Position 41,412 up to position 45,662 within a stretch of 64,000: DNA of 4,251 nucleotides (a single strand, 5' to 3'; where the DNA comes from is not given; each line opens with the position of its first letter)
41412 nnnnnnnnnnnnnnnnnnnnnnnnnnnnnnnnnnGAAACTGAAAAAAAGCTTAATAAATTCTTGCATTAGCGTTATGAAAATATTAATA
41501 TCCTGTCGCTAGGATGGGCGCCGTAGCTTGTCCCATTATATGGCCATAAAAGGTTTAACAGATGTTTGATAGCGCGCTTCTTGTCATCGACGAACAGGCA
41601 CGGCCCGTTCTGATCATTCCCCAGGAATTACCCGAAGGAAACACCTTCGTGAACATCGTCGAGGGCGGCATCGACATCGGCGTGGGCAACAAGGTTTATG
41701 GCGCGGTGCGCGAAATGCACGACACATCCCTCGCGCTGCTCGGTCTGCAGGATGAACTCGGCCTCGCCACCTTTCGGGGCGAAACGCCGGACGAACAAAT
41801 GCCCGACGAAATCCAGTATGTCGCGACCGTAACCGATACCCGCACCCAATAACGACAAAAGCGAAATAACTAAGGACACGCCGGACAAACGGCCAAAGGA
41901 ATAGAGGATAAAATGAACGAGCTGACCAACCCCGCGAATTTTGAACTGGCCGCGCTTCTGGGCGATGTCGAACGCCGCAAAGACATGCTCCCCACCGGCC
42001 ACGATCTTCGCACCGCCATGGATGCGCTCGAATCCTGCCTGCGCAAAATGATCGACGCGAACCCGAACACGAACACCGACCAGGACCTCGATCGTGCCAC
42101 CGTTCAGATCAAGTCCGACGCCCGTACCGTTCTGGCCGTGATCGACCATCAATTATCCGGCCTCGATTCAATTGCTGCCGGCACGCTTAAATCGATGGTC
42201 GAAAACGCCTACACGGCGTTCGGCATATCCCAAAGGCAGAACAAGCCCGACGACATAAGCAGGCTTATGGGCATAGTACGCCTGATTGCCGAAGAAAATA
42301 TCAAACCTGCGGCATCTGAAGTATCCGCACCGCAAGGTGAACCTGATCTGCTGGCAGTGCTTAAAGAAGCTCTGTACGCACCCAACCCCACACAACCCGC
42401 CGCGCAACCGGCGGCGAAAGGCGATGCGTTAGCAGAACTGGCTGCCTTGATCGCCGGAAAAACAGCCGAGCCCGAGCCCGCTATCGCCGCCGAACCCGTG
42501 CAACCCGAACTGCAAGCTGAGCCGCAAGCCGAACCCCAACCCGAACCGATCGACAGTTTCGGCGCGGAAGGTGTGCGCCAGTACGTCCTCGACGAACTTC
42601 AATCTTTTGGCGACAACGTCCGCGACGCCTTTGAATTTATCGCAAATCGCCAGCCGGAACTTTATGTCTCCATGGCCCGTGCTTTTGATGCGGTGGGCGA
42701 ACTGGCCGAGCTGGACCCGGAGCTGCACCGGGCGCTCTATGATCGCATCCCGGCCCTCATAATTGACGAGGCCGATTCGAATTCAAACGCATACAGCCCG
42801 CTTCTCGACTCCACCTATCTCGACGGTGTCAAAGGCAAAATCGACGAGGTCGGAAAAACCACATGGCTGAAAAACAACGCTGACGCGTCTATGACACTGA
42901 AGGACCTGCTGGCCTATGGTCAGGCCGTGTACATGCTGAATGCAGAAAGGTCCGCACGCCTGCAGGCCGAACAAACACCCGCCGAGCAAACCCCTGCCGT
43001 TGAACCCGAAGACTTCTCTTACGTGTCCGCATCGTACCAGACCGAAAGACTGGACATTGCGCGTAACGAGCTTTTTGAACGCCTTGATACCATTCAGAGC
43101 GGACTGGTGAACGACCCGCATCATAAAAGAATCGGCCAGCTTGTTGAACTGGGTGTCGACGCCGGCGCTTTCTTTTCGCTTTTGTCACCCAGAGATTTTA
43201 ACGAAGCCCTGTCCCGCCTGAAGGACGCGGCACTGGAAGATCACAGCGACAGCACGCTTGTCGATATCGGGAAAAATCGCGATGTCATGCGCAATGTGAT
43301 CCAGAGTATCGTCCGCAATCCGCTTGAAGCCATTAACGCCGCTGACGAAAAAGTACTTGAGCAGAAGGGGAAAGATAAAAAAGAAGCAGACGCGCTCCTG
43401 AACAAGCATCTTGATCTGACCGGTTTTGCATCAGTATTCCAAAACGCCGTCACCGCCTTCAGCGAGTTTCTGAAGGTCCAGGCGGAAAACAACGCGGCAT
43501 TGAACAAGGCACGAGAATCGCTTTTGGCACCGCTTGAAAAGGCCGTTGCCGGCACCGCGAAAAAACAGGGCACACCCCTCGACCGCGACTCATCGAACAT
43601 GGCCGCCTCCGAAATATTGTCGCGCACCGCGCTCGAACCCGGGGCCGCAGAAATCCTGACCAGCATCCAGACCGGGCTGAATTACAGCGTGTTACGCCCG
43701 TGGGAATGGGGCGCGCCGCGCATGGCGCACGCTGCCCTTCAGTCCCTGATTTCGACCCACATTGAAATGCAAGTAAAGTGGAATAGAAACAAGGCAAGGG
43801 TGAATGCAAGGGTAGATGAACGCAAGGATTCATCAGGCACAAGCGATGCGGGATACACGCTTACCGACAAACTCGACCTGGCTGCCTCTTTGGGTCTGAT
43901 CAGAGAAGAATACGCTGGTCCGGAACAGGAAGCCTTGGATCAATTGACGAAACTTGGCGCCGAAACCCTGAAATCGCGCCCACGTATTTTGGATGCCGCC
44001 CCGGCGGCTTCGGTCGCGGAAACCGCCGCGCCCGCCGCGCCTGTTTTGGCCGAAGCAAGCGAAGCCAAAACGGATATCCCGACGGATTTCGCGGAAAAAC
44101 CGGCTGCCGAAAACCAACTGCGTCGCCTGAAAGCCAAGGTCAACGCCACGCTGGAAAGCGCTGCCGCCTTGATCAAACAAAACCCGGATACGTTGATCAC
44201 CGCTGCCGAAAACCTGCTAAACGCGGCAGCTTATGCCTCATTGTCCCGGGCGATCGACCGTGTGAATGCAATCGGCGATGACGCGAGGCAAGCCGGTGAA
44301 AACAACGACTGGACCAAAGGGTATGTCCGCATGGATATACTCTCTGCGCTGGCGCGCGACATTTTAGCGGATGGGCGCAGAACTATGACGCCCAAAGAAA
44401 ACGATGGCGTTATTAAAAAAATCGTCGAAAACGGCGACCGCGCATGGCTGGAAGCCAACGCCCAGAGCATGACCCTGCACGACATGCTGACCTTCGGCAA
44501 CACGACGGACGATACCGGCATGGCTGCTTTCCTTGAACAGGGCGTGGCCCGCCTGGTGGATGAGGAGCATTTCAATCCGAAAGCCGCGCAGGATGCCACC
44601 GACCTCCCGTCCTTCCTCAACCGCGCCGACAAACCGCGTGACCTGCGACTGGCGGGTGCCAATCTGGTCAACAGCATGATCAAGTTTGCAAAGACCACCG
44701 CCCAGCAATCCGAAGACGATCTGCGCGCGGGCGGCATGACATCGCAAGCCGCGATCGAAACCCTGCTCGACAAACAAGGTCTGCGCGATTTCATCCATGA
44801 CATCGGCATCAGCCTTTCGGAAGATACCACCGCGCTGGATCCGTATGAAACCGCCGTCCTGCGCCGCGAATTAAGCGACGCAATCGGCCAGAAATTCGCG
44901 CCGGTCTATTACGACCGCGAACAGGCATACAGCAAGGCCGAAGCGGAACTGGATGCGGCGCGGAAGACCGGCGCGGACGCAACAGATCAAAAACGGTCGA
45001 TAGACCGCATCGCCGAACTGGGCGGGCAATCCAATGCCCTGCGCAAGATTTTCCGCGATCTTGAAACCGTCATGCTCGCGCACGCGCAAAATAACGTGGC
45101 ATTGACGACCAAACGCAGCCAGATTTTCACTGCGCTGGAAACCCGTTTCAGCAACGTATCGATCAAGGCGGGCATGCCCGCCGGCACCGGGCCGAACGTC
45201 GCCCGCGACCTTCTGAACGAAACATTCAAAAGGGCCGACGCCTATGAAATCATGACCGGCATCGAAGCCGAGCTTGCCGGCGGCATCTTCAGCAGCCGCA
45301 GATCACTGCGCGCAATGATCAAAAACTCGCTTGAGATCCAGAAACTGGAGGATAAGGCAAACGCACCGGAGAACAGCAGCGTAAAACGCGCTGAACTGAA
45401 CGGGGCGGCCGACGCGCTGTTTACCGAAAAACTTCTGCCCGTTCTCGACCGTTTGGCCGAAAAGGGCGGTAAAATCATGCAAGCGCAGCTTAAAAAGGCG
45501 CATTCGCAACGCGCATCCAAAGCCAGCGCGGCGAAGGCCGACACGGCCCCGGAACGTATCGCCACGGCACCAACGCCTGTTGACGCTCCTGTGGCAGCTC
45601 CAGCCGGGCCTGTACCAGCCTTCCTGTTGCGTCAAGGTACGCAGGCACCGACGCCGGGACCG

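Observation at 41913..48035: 2040-aa orphan protein with an ancient internal duplication, a tail of hydrophobic helices and a His-rich tract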

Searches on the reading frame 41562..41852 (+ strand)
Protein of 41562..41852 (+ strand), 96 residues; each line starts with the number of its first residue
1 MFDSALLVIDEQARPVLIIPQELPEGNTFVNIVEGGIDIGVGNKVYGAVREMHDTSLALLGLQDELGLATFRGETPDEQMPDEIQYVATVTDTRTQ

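Call 5: search_protein_families(library=pfam, proteins=[window:41562-41852:+], max_evalue=0.01)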
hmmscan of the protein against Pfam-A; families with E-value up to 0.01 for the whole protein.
window:41562-41852:+ (96 aa): 0 families

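Call 12: list_cluster_members(proteins=[P0001, window:41562-41852:+])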
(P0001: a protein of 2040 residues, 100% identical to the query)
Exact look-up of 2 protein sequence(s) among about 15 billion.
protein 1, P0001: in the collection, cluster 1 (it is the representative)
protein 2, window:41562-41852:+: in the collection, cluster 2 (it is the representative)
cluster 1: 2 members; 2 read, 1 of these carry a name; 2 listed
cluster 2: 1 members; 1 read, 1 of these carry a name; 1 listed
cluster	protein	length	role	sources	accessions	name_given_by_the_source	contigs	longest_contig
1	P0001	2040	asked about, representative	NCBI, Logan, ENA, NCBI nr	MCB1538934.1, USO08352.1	MAG: hypothetical protein KDJ49_08215 [Alphaproteobacteria bacterium] | hypothetical protein [Alphaproteobacteria bacterium]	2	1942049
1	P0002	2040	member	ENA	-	-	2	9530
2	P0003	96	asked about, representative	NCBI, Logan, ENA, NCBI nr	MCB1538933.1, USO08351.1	MAG: hypothetical protein KDJ49_08210 [Alphaproteobacteria bacterium] | hypothetical protein [Alphaproteobacteria bacterium]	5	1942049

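Call 15: search_protein_families(library=ncbifam, proteins=[window:41562-41852:+], max_evalue=0.1)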
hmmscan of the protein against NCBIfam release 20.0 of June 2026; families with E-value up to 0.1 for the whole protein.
window:41562-41852:+ (96 aa): 1 family
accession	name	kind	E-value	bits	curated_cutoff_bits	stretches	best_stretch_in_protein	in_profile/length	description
TIGR02922.1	TIGR02922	hypoth_equivalog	0.0055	16.7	64.95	1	17-46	35-66/67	TIGR02922 family protein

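Call 38: find_homologous_proteins(query=window:41562-41849:+)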
Query window:41562-41849:+ (96 aa): 10 proteins with E <= 0.001 among 12 candidates.
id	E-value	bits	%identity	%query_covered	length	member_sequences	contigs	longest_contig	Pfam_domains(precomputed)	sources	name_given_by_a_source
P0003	3.4e-55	202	100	100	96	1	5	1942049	-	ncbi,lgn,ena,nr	ncbi:MAG: hypothetical protein KDJ49_08210 [Alphaproteobacteria bacterium]|nr:hypothetical protein [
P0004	1.4e-36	142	71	98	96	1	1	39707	-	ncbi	-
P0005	4.3e-35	137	67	98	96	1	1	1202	-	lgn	-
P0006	1.1e-33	133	65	98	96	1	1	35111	-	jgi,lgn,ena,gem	-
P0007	1.2e-30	123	64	98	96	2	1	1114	-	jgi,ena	-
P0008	1.6e-30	123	61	98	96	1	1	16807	-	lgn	-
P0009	5.5e-30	121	60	98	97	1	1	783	-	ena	-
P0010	3.8e-29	118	63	98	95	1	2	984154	-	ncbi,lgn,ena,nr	ncbi:MAG: hypothetical protein EBQ96_04670 [Proteobacteria bacterium]|nr:hypothetical protein [Pseud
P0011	8.0e-29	117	57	98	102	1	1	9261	-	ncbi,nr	ncbi:MAG: hypothetical protein KGQ41_06470 [Alphaproteobacteria bacterium]|nr:hypothetical protein [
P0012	3.9e-28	115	63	98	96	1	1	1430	-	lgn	-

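Call 39: find_encoding_contigs(protein=P0004, flank=10000, max_places=2)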
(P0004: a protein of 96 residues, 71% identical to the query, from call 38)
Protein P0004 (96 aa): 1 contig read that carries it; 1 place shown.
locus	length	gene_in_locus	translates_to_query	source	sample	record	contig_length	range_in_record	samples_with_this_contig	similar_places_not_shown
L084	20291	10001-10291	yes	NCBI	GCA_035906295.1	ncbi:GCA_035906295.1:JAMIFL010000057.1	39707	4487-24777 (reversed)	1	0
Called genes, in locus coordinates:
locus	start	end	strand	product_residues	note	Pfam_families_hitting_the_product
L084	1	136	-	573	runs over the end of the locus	PF13191:AAA_16 (faint), PF00437:T2SSE, PF25199:nSTAND_NTPase5 (faint)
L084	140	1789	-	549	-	PF15780:ASH (faint), PF22544:HYDIN_VesB_CFA65-like_Ig (faint), PF22073:Cep192_D4 (faint)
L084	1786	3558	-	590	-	PF00263:Secretin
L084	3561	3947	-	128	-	PF00072:Response_reg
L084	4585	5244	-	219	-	-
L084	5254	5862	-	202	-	-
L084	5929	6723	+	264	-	PF00303:Thymidylat_synt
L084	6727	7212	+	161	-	PF00186:DHFR_1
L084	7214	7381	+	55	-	-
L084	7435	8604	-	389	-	PF00155:Aminotran_1_2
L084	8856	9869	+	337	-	PF13439:Glyco_transf_4 (weak), PF13579:Glyco_trans_4_4 (faint), PF00534:Glycos_transf_1, PF13692:Glyco_trans_1_4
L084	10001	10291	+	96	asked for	-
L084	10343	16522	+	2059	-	-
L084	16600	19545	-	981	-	-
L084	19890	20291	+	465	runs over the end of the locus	PF11741:AMIN (weak), PF01520:Amidase_3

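Call 40: find_encoding_contigs(protein=P0006, flank=10000, max_places=2)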
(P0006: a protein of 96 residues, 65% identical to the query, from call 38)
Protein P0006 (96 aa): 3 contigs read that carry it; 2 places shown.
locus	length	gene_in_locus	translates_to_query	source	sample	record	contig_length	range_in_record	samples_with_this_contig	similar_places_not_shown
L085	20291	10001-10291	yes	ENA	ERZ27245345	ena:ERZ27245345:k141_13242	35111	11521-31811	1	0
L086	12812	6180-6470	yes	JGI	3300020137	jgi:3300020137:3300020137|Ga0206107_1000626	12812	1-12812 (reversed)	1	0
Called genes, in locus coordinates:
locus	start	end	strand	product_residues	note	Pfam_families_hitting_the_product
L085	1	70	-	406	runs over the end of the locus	PF00482:T2SSF (faint)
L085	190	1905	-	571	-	PF13401:AAA_22 (faint), PF00437:T2SSE, PF25199:nSTAND_NTPase5 (weak)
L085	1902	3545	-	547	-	PF07610:DUF1573 (faint), PF15780:ASH (faint), PF22544:HYDIN_VesB_CFA65-like_Ig (faint), PF22073:Cep192_D4 (faint)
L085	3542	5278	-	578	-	PF00263:Secretin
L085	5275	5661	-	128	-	PF00072:Response_reg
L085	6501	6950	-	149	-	-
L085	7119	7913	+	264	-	PF00303:Thymidylat_synt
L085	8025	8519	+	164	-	PF00186:DHFR_1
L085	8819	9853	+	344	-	PF20706:GT4-conflict (faint), PF13439:Glyco_transf_4, PF13579:Glyco_trans_4_4, PF00534:Glycos_transf_1, PF13692:Glyco_trans_1_4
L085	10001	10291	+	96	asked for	-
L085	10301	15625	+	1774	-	-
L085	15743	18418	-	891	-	-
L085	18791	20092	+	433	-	PF01520:Amidase_3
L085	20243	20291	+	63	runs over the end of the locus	-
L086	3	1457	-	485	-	?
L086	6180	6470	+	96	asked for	-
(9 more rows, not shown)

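Call 41: find_encoding_contigs(protein=P0010, flank=10000, max_places=2)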
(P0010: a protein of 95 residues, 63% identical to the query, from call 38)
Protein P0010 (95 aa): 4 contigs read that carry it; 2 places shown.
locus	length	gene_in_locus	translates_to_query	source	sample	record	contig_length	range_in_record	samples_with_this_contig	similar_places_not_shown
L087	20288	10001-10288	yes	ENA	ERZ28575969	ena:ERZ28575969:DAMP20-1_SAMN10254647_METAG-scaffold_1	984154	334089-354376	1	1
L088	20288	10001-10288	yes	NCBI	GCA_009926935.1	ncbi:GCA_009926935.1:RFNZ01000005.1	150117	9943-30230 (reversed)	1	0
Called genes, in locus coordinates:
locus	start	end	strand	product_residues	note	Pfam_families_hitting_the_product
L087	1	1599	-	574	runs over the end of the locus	PF00437:T2SSE, PF13191:AAA_16 (weak), PF25199:nSTAND_NTPase5 (weak)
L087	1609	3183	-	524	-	PF15780:ASH (faint), PF22073:Cep192_D4 (faint), PF22544:HYDIN_VesB_CFA65-like_Ig (faint)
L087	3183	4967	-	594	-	PF00263:Secretin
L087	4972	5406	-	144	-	PF00072:Response_reg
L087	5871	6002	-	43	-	-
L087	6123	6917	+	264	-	PF00303:Thymidylat_synt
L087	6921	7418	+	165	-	PF00186:DHFR_1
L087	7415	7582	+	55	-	-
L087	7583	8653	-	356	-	PF00155:Aminotran_1_2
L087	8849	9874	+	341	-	PF13439:Glyco_transf_4, PF13579:Glyco_trans_4_4 (weak), PF00534:Glycos_transf_1, PF13692:Glyco_trans_1_4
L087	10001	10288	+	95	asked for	-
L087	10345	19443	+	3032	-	-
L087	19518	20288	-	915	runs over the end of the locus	PF10150:RNase_E_G, PF20833:RNase_E_G_Thio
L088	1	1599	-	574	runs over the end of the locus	PF00437:T2SSE, PF13191:AAA_16 (weak), PF25199:nSTAND_NTPase5 (weak)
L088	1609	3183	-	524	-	PF15780:ASH (faint), PF22073:Cep192_D4 (faint), PF22544:HYDIN_VesB_CFA65-like_Ig (faint)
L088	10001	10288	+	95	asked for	-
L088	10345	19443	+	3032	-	-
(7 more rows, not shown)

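Call 42: find_encoding_contigs(protein=P0008, flank=10000, max_places=2)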
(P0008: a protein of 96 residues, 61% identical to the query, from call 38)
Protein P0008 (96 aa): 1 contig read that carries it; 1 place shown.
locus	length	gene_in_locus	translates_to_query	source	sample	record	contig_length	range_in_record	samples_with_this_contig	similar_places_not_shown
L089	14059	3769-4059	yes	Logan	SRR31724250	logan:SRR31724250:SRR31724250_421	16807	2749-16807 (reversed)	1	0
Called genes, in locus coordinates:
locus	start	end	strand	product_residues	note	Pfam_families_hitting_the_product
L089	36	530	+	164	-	PF00186:DHFR_1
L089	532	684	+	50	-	-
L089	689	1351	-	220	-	-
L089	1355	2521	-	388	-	PF00155:Aminotran_1_2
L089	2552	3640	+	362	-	PF13439:Glyco_transf_4, PF13579:Glyco_trans_4_4 (faint), PF00534:Glycos_transf_1, PF13692:Glyco_trans_1_4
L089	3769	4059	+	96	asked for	-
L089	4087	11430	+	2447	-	-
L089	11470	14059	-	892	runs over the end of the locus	PF10150:RNase_E_G, PF20833:RNase_E_G_Thio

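Call 43: find_encoding_contigs(protein=P0011, flank=10000, max_places=2)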
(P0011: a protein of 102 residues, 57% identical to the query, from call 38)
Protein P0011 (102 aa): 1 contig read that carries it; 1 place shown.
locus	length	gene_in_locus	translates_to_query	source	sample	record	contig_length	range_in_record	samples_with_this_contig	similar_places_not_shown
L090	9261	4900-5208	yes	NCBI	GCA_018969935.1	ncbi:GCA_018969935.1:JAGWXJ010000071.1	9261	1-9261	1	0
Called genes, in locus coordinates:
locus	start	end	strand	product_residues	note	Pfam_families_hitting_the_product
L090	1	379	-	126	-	PF00072:Response_reg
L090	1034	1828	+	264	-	PF00303:Thymidylat_synt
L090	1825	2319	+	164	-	PF00186:DHFR_1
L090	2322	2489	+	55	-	-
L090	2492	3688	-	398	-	PF00155:Aminotran_1_2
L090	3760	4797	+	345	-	PF13439:Glyco_transf_4, PF13579:Glyco_trans_4_4, PF00534:Glycos_transf_1, PF13692:Glyco_trans_1_4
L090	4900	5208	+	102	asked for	-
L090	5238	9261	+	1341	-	?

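Call 51: search_protein_families(library=pfam, proteins=[L084:10343-16519:+, L085:10301-15622:+, L087:10345-19440:+, L089:4087-11427:+], max_evalue=0.1)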
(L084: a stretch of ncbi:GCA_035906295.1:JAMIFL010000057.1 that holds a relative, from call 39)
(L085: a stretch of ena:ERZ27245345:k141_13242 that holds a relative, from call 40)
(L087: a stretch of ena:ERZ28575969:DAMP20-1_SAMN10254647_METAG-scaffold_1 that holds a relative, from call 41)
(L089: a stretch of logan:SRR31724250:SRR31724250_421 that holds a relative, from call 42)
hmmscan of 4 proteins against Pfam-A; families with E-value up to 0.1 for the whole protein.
L084:10343-16519:+ (2059 aa): 0 families

L085:10301-15622:+ (1774 aa): 3 families
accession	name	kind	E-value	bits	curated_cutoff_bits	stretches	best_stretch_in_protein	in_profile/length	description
PF10950.13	Organ_specific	-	0.008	17.3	22.5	0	717-792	23-103/117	Organ specific protein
PF19732.4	SpoIIE_N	-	0.024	13.6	27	1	729-785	446-502/605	Stage II sporulation protein E N-terminal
PF05757.16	PsbQ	-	0.025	15.1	26.9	0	972-1015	150-193/204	Oxygen evolving enhancer protein 3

L087:10345-19440:+ (3032 aa): 1 family
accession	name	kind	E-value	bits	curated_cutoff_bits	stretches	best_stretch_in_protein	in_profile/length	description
PF23822.1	DUF7192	-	0.081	12.7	27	0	108-152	62-106/281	Domain of unknown function (DUF7192)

L089:4087-11427:+ (2447 aa): 0 families

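Call 57: search_protein_families(library=pfam, proteins=[L090:5238-9260:+, L091:10329-14777:+, L094:10344-15077:+], max_evalue=0.1)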
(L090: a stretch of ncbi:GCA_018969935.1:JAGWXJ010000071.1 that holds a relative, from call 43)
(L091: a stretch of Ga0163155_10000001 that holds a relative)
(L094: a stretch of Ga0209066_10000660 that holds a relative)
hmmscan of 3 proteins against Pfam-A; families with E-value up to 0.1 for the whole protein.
L090:5238-9260:+ (1341 aa): 0 families

L091:10329-14777:+ (1483 aa): 2 families
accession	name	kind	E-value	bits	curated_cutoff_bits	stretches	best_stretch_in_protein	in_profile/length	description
PF23614.1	DUF7141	-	0.0026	17.9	27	1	186-223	5-36/61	Domain of unknown function (DUF7141)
PF19400.4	DUF5975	-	0.053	14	25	0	1382-1412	70-100/125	Family of unknown function (DUF5975)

L094:10344-15077:+ (1578 aa): 0 families

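Call 88: search_protein_families(library=padloc, proteins=[window:41562-41849:+], max_evalue=0.01)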
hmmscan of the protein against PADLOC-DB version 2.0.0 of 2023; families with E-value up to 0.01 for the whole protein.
window:41562-41849:+ (96 aa): 0 families

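Call 89: search_protein_families(library=phrogs, proteins=[window:41562-41849:+], max_evalue=0.01)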
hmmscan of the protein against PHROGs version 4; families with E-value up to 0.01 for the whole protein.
window:41562-41849:+ (96 aa): 0 families

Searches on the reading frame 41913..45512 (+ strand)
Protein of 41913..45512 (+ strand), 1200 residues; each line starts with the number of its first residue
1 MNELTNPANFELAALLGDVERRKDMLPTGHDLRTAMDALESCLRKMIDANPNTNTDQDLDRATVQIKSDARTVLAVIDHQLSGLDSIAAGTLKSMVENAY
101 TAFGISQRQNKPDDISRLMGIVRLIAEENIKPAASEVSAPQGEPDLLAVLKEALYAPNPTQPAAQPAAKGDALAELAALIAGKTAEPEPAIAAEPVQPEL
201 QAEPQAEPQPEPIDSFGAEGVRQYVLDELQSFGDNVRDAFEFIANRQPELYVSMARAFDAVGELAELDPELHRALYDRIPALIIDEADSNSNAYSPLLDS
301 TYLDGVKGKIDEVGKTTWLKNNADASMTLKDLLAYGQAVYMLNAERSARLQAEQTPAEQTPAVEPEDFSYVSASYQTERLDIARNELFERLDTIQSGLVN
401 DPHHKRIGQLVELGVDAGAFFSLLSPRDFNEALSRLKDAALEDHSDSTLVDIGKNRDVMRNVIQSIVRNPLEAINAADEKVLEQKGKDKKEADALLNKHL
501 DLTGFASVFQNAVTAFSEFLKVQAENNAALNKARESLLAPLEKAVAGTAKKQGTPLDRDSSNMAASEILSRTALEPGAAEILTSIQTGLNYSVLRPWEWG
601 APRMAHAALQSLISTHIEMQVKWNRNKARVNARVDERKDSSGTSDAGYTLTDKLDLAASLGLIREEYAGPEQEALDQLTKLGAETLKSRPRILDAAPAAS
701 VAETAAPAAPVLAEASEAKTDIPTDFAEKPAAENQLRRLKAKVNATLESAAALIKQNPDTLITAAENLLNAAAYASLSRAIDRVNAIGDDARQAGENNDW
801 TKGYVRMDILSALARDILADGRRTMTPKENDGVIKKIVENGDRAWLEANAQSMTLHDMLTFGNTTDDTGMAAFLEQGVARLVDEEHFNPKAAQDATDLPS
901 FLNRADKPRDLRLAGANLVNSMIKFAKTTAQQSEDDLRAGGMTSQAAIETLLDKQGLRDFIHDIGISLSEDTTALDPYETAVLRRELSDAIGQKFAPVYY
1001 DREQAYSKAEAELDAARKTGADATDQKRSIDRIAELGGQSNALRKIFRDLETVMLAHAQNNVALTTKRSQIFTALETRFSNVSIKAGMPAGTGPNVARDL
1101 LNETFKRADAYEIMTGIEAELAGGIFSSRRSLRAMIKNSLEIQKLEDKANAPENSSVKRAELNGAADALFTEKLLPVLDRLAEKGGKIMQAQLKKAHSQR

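Call 27: search_protein_representatives(protein=window:41913-45512:+)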
Query: 1200 residues. Proteins with E-value up to 0.001 (for the whole library): 1; up to 1e-10: 1; up to 1e-30: 1. The best 1 are listed.
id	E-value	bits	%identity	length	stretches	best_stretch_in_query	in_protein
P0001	0.0e+00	2586.3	100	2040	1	1-1200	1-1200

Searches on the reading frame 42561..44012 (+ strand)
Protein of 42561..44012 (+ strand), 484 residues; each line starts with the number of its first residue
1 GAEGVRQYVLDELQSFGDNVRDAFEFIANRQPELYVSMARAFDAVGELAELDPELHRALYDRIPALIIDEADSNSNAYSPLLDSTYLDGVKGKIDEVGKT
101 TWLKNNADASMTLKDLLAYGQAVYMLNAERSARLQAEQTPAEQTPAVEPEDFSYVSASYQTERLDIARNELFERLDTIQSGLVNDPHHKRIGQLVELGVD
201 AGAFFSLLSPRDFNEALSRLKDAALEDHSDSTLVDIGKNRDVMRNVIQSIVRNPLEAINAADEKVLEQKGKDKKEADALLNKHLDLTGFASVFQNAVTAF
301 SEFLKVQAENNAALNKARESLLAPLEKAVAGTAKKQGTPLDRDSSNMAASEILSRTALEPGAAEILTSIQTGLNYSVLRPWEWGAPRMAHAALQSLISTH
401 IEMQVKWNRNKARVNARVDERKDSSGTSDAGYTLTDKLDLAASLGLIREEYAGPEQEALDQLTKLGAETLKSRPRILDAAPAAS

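Call 78: predict_structure(alignment_id=A4)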
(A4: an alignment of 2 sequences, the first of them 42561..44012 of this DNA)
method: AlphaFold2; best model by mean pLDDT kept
length: 484 residues; sequences in the alignment: 2
mean_pLDDT: 47.4   pTM: 0.30
mean pLDDT of the five models: 47.4, 45.6, 39.7, 37.5, 35.2
residues with pLDDT >= 90: 0; 70-90: 57; 50-70: 101; < 50: 326
segments of 3 or more residues with pLDDT < 50: 1-17, 75-81, 137-259, 279-322, 324-351, 358-361, 371-392, 418-459, 461-484
pLDDT, mean of each block of 10 residues (from residue 1): 37 48 57 59 64 72 74 52 73 83 76 79 73 52 30 26 33 33 34 29 31 37 34 33 38 41 49 50 40 40 40 42 44 34 43 49 50 40 39 54 57 52 43 44 47 46 43 34 32
secondary structure, 60 per line:
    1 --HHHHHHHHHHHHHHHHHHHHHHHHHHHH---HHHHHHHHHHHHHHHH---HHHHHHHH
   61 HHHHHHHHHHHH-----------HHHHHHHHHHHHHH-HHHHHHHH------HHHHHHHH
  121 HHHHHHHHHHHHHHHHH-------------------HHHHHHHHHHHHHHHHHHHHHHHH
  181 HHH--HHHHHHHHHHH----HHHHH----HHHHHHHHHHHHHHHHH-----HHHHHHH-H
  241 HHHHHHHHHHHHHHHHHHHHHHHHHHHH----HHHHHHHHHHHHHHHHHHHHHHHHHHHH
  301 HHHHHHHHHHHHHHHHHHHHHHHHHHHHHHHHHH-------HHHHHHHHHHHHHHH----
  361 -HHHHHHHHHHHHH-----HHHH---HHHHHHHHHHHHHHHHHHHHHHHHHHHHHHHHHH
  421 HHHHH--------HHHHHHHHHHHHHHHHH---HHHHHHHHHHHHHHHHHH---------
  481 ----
elements in order: H3-30 H34-49 H53-72 H84-97 H99-106 H113-137 H157-183 H186-196 H201-205 H210-226 H232-238 H240-268 H273-334 H342-356 H362-374 H380-383 H387-425 H434-450 H454-471
